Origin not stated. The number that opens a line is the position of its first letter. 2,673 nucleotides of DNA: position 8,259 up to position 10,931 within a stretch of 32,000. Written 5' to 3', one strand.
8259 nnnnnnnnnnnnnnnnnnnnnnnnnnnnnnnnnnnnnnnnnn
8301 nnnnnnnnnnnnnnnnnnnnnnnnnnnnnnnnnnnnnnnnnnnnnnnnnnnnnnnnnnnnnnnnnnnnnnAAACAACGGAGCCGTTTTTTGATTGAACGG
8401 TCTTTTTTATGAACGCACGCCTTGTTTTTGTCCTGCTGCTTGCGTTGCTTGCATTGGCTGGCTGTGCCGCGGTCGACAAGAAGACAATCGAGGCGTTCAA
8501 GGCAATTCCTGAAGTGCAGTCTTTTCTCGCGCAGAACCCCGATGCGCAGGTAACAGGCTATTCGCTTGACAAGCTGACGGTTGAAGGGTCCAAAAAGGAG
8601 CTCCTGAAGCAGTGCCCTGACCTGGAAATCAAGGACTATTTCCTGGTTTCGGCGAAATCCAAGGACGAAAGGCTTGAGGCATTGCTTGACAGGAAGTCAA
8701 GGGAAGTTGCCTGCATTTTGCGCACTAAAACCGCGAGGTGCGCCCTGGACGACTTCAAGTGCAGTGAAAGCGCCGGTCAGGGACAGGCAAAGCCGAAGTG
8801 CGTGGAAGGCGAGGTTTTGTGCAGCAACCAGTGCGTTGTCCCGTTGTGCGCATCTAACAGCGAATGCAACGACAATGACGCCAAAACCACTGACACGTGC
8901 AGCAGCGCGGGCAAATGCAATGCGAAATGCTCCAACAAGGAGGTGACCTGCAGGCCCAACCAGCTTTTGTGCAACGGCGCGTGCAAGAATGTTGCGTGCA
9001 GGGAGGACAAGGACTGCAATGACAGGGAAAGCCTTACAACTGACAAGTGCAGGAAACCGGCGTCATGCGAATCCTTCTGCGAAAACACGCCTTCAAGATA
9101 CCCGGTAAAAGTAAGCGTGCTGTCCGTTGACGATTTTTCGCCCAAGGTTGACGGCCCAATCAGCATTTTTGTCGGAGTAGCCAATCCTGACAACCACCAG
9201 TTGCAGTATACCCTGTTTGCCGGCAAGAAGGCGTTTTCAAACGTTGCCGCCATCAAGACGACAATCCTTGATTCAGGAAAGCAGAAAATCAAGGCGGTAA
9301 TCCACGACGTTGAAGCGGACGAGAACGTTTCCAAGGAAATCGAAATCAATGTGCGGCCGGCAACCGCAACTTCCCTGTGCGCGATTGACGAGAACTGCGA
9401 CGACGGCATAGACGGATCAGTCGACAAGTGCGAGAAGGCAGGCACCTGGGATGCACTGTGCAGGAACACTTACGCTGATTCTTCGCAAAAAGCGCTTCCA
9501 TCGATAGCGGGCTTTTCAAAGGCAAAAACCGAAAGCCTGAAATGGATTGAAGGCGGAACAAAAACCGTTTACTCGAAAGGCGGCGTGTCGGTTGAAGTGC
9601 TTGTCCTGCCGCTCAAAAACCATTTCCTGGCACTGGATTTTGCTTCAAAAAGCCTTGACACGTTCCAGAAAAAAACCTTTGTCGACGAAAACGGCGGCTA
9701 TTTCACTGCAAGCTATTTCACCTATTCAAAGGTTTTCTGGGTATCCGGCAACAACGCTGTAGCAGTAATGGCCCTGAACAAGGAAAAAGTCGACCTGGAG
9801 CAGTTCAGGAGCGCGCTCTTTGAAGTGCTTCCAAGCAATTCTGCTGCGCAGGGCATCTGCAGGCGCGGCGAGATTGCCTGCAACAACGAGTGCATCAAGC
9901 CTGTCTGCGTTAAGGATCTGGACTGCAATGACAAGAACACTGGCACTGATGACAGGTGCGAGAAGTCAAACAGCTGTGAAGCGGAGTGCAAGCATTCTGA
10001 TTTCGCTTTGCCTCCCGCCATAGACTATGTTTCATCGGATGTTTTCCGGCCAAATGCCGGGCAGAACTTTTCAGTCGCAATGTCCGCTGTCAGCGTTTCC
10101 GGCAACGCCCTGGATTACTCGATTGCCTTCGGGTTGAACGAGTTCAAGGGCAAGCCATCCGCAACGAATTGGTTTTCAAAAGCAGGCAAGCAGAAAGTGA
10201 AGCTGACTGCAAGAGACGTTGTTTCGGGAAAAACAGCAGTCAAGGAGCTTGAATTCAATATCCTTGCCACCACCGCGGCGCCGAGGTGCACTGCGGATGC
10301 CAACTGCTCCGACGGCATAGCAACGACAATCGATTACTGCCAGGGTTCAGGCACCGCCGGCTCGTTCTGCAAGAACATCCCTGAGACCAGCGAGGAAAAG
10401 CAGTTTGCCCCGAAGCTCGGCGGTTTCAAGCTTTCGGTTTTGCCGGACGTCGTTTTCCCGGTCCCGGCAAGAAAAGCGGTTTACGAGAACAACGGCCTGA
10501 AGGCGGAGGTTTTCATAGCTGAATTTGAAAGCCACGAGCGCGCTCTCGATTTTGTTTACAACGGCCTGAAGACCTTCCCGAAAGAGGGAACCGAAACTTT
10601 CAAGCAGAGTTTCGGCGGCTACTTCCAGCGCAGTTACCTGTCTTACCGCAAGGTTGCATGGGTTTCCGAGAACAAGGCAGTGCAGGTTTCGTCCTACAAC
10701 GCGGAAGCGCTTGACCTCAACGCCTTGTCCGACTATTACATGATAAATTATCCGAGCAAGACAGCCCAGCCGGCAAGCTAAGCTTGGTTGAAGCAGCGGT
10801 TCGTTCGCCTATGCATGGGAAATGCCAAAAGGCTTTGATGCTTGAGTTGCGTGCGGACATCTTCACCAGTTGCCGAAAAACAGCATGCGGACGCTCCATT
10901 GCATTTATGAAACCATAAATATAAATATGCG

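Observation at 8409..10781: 790-aa lipobox protein built from an ancient ~300-aa tandem duplication with 8-Cys CND modules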

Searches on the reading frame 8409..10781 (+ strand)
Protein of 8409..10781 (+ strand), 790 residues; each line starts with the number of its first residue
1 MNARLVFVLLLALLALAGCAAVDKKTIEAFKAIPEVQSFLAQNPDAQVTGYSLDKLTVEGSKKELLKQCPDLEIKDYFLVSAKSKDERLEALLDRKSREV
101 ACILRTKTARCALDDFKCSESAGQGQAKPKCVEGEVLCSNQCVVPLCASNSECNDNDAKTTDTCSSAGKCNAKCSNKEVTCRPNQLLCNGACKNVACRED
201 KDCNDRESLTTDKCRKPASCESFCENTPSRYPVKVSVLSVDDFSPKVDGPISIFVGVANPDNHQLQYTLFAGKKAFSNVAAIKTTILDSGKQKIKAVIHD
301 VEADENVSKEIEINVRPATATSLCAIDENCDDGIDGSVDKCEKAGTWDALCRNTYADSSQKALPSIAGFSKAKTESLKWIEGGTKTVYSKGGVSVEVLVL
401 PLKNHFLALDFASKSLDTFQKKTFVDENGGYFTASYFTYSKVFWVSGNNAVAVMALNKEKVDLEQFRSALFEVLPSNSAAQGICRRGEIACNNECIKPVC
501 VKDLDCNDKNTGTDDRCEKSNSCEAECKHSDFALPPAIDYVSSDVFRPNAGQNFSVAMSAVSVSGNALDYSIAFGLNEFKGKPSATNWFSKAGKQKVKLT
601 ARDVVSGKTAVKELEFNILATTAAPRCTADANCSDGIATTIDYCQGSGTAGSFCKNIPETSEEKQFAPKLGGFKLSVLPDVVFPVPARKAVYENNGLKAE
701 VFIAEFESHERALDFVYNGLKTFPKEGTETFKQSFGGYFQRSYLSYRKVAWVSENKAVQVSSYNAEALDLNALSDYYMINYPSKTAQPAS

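Call 5: search_protein_families(library=pfam, proteins=[window:8409-10781:+], max_evalue=10)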
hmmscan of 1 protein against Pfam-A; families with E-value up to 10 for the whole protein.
window:8409-10781:+ (790 aa): 3 families
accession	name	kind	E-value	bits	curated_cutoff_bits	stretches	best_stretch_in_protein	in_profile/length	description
PF00801.26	PKD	-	0.0023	18.3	23.5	1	543-614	8-78/80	PKD domain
PF20361.3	DUF6656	-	0.086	12.8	27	1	49-114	100-165/182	Family of unknown function (DUF6656)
PF08139.17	LPAM_1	-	1.6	9.8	20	1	6-20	4-18/18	Prokaryotic membrane lipoprotein lipid attachment site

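Call 6: search_protein_families(library=ncbifam, proteins=[window:8409-10781:+], max_evalue=10)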
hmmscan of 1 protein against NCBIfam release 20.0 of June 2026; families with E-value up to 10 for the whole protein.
window:8409-10781:+ (790 aa): 1 family
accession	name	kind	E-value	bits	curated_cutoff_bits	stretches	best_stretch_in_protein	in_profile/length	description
NF047847.2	SS_mature_LptM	equivalog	3.1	7.9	27.7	1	1-19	1-20/31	LPS translocon maturation chaperone LptM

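Call 7: find_homologous_proteins(query=window:8409-10781:+, max_evalue=0.001)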
Query window:8409-10781:+ (790 aa): 2 proteins with E <= 0.001 among 8000 candidates.
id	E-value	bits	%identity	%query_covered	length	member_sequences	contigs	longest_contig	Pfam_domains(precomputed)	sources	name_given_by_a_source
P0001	0.0e+0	1284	71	98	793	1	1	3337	-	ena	-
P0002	2.4e-13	67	36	12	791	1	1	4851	-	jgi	-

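Call 8: search_solved_structures(query=window:8409-10781:+, max_evalue=10, show_alignments=3)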
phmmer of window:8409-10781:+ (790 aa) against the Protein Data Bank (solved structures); distinct sequences matched with E-value up to 10: 0.

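Call 15: find_encoding_contigs(protein=P0001, flank=10000)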
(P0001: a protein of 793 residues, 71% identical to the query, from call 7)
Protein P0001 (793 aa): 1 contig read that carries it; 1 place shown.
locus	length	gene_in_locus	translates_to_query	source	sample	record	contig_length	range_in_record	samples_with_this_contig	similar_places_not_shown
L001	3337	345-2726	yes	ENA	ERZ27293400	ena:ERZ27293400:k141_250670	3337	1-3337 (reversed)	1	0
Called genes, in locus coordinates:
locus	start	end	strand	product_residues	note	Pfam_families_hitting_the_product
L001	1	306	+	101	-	?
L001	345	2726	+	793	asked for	-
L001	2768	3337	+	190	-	?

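Call 16: find_encoding_contigs(protein=window:8409-10781:+, flank=10000)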
Protein window:8409-10781:+ (790 aa): 2 contigs read that carry it; 2 places shown.
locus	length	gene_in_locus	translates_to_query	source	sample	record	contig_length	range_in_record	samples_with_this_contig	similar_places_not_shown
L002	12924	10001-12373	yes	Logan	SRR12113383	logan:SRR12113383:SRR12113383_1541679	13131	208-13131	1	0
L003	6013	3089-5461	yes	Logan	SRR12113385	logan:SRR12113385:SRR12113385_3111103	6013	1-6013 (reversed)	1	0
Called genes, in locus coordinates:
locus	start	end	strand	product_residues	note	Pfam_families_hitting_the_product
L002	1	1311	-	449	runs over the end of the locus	PF02878:PGM_PMM_I, PF02879:PGM_PMM_II, PF02880:PGM_PMM_III, PF00408:PGM_PMM_IV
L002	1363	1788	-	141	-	PF00293:NUDIX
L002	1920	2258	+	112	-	-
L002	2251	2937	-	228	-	PF04473:DUF553 (weak), PF24656:CEPT76_peptidase (weak)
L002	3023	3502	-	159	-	PF01467:CTP_transf_like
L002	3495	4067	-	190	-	PF01121:CoaE, PF13238:AAA_18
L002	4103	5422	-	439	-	-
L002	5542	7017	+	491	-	PF01368:DHH (weak), PF21763:DHH_CID, PF02272:DHHA1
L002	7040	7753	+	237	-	-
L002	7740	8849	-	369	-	PF07690:MFS_1, PF12832:MFS_1_like, PF07690:MFS_1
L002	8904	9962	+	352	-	PF00348:polyprenyl_synt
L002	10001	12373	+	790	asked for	-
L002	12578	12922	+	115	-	?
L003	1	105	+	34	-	?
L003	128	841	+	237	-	-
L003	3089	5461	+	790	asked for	-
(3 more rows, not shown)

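Call 20: find_related_loci(query=A2, collection=genome_contigs, flank=10000)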
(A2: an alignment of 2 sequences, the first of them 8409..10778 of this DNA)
Query A2 (790 aa) in genome_contigs; peptide patterns used: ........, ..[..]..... (x = any residue, [..] = any of these).
79 stretches matched a pattern; 1 encode a relative of the query (tblastn E <= 1e-3); 1 distinct loci.
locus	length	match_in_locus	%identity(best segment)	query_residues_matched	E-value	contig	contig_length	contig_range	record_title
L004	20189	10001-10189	43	5-69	5e-10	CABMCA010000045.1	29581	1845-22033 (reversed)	uncultured archaeon isolate LFW-24 genome assembly, contig: LFW24_21, whole genome shotgun sequence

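Call 26: search_protein_families(library=pfam, proteins=[P0002, L004:9983-11044:+, P0001], max_evalue=10)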
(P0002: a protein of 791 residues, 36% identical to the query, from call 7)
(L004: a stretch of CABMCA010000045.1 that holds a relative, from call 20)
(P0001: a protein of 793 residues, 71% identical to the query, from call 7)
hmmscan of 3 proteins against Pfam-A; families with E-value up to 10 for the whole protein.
P0002 (791 aa): 4 families
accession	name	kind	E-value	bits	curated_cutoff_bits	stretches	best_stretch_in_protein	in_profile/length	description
PF10031.14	DUF2273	-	0.093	13.2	25.4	1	688-710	8-30/48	Small integral membrane protein (DUF2273)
PF02369.22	Big_1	-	0.1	13.2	34.9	1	508-538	18-49/93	Bacterial Ig-like domain (group 1)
PF16583.11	ZirS_C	-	0.2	11.7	26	1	503-531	59-87/145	Zinc-regulated secreted antivirulence protein C-terminal domain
PF04468.17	PSP1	-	0.36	11.6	27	1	733-771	16-54/86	PSP1 C-terminal conserved region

L004:9983-11044:+ (353 aa): 4 families
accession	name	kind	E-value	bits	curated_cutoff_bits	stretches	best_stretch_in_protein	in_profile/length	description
PF07790.16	Pilin_N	-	1.3e-07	32.8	25.2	2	241-283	29-75/78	Archaeal Type IV pilin, N-terminal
PF21145.3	C4_MG1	-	0.017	15.5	21.4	0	219-256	18-55/112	Complement C4, MG1 domain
PF16808.10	PKcGMP_CC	-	0.38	10.8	35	0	155-163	2-10/35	Coiled-coil N-terminus of cGMP-dependent protein kinase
PF05981.17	CreA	-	0.77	10.2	25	1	65-131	19-85/131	CreA protein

P0001 (793 aa): 0 families

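Call 75: find_encoding_contigs(protein=P0002, flank=5000)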
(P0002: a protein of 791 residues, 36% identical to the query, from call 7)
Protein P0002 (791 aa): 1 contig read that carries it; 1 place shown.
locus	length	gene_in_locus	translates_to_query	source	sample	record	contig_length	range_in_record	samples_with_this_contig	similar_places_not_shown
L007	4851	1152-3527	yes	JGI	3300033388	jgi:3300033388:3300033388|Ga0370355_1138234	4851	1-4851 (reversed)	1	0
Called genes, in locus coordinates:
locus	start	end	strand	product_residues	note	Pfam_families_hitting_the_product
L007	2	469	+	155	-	?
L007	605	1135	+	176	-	-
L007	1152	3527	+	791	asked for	-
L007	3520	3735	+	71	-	-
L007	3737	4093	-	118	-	-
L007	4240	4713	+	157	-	-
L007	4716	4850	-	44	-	?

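Call 78: search_protein_families(library=phrogs, proteins=[window:8409-10781:+], max_evalue=0.01)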
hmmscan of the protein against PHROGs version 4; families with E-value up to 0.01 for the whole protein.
window:8409-10781:+ (790 aa): 0 families

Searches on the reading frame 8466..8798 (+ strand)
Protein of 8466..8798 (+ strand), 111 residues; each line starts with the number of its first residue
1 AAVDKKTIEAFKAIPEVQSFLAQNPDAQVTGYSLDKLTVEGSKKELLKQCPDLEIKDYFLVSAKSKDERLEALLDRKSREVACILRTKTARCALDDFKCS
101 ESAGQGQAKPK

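Call 26: search_protein_families(library=pfam, proteins=[window:8466-8798:+], max_evalue=10)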
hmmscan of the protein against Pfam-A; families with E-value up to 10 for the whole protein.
window:8466-8798:+ (111 aa): 1 family
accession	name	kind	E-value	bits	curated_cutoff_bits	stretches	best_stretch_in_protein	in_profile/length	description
PF20361.3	DUF6656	-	0.0029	17.6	27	1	22-95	92-165/182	Family of unknown function (DUF6656)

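Call 27: find_homologous_proteins(query=window:8466-8798:+, max_evalue=0.01)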
Query window:8466-8798:+: 5 candidates shared short words with the query, none scored E <= 0.01.

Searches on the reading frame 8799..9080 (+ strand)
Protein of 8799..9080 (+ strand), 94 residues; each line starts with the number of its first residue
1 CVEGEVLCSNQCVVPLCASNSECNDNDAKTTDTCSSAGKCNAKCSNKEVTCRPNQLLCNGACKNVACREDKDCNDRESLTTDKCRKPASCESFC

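Call 26: search_protein_families(library=pfam, proteins=[window:8799-9080:+], max_evalue=10)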
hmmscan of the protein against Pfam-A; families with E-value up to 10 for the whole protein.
window:8799-9080:+ (94 aa): 1 family
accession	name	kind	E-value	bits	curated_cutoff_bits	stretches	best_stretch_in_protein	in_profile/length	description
PF20868.2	TX13_rpt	-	0.086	13.6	40.3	1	11-55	43-86/102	Testis-expressed protein 13, MVPLGDSxSHS repeat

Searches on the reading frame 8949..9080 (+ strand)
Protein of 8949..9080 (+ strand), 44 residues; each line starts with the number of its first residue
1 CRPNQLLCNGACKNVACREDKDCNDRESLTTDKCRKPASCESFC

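Call 43: find_homologous_proteins(query=A4, max_evalue=0.001)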
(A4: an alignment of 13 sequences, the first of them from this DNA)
Query A4 (13 sequences): 8 candidates shared short words with the query, none scored E <= 0.001.

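Call 60: search_solved_structures(query=A4, max_evalue=10, show_alignments=3)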
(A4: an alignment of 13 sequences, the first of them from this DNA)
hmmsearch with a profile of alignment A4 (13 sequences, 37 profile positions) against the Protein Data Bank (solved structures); distinct sequences matched with E-value up to 10: 0.
